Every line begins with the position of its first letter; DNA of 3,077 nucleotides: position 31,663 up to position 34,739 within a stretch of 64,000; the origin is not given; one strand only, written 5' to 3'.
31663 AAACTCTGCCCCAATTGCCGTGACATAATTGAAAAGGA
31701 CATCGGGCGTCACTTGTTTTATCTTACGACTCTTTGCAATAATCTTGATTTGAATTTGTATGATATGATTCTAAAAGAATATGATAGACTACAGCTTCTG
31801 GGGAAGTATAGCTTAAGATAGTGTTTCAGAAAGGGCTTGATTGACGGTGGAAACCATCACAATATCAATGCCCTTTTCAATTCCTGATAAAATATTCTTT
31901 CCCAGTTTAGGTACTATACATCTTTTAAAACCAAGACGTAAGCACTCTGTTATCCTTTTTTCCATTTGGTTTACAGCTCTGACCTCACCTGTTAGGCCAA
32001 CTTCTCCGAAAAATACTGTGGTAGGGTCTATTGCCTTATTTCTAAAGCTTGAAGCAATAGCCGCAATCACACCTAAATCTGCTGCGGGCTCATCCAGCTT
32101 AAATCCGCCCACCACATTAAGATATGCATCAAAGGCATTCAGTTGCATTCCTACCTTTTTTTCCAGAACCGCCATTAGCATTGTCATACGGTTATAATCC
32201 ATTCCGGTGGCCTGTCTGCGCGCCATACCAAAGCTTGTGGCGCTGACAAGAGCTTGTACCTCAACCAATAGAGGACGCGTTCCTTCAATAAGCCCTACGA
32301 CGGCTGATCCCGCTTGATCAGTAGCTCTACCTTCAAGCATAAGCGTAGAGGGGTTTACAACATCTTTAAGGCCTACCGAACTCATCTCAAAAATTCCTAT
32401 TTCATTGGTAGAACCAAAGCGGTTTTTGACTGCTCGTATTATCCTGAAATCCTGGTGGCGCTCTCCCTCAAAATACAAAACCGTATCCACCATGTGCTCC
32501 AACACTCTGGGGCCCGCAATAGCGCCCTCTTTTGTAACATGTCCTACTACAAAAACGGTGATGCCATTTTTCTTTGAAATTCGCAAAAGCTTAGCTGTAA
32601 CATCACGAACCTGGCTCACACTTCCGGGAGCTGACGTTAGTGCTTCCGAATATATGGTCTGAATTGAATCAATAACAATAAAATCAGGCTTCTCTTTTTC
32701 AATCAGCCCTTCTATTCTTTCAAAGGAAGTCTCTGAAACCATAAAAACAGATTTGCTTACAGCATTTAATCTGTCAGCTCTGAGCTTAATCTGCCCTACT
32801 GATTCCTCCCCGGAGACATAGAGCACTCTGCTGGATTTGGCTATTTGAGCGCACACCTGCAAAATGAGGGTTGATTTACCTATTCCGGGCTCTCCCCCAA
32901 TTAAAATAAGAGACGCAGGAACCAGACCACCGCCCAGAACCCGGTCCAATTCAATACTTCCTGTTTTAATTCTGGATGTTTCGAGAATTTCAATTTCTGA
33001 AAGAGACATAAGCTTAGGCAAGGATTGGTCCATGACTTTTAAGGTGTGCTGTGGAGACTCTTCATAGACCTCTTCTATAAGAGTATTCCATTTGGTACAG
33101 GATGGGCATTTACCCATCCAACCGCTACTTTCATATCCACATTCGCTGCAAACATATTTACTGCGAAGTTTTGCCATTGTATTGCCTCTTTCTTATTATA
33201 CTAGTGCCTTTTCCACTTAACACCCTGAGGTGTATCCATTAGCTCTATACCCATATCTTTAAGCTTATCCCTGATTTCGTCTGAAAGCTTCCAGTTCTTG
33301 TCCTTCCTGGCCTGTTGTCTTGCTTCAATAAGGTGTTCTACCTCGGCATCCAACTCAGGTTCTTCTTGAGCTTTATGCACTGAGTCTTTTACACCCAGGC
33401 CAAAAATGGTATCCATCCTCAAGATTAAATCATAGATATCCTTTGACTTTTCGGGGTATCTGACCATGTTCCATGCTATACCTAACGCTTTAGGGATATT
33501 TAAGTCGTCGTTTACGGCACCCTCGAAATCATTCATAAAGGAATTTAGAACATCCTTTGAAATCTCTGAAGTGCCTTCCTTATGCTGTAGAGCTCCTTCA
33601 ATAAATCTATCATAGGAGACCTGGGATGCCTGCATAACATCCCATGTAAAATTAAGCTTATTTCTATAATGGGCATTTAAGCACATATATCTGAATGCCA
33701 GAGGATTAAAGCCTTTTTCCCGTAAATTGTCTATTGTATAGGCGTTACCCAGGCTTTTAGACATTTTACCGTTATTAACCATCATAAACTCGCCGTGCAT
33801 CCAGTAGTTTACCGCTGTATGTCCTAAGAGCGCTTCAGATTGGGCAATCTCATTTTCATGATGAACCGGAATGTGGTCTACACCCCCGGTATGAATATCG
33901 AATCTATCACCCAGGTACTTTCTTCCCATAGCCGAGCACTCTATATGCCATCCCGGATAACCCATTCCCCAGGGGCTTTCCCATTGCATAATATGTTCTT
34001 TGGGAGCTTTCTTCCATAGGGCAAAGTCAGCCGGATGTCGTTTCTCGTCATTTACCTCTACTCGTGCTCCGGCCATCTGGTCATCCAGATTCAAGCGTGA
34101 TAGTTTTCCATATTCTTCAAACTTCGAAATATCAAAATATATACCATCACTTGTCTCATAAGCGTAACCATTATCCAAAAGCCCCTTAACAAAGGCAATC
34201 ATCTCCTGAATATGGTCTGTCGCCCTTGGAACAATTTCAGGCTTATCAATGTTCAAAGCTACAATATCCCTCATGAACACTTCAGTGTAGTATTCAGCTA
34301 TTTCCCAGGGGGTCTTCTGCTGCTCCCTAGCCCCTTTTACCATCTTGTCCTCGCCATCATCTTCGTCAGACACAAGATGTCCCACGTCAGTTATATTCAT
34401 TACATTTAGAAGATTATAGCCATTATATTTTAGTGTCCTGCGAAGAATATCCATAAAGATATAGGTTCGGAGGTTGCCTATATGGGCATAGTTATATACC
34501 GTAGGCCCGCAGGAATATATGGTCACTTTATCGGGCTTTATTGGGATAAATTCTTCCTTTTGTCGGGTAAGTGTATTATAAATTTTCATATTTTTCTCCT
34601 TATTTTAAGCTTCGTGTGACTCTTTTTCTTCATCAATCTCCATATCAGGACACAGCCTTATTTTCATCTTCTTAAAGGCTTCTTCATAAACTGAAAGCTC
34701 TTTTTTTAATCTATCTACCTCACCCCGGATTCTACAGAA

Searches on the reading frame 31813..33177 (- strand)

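Call 45: search_protein_families(library=pfam, proteins=[window:31813-33177:-], max_evalue=0.0001)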
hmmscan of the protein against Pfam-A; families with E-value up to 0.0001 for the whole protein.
window:31813-33177:- (454 aa): 13 families
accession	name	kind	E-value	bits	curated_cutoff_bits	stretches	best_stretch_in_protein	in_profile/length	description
PF06745.19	ATPase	-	4.4e-16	59.4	26.6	2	70-137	1-70/231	KaiC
PF13481.12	AAA_25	-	5.3e-16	59.3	27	1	65-219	10-195/195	AAA domain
PF18073.7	Zn_ribbon_LapB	-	6.2e-12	45.4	25.7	1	8-35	1-28/28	Rubredoxin metal binding domain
PF03796.21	DnaB_C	-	2.8e-09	37.2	27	1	70-213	2-137/255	DnaB-like helicase C terminal domain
PF05362.19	Lon_C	-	1.4e-06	28.5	21.1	1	361-453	107-203/205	Lon protease (S16) C-terminal proteolytic domain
PF00154.27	RecA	-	1.7e-06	28.2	27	1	56-179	19-146/262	recA bacterial DNA recombination protein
PF13401.12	AAA_22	-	2.2e-06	28.4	27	1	88-212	5-122/130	AAA domain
PF00004.35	AAA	-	6e-06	27.2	21.2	1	91-215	1-109/131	ATPase family associated with various cellular activities (AAA)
PF13541.12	ChlI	-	1.7e-05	25.2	27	1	365-424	60-119/121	Subunit ChlI of Mg-chelatase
PF13479.12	AAA_24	-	2.2e-05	24.9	27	0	91-179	5-80/195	AAA domain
PF08423.17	Rad51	-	2.5e-05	24.1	22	0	68-127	6-72/244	Rad51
PF07088.17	GvpD_P-loop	-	2.6e-05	24.6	24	0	91-123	13-45/189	GvpD gas vesicle protein, P-loop domain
PF13191.12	AAA_16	-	5.4e-05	24.2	32.6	0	79-130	18-72/167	AAA ATPase domain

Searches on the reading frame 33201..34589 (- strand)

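Call 45: search_protein_families(library=pfam, proteins=[window:33201-34589:-], max_evalue=0.0001)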
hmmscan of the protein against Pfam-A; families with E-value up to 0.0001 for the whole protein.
window:33201-34589:- (462 aa): 4 families
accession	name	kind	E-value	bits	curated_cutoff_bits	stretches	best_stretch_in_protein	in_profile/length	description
PF01406.26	tRNA-synt_1e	-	2.5e-106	355.9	27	1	15-322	3-299/301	tRNA synthetases class I (C) catalytic domain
PF09334.17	tRNA-synt_1g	-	9.9e-11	41.4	20.1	1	32-155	11-125/391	tRNA synthetases class I (M)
PF23493.1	CysS_C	-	8.8e-10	39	23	1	411-459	2-50/51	Cysteinyl-tRNA ligase anticodon binding domain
PF01921.24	tRNA-synt_1f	-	1.1e-05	25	27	0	233-340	238-346/360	tRNA synthetases class I (K)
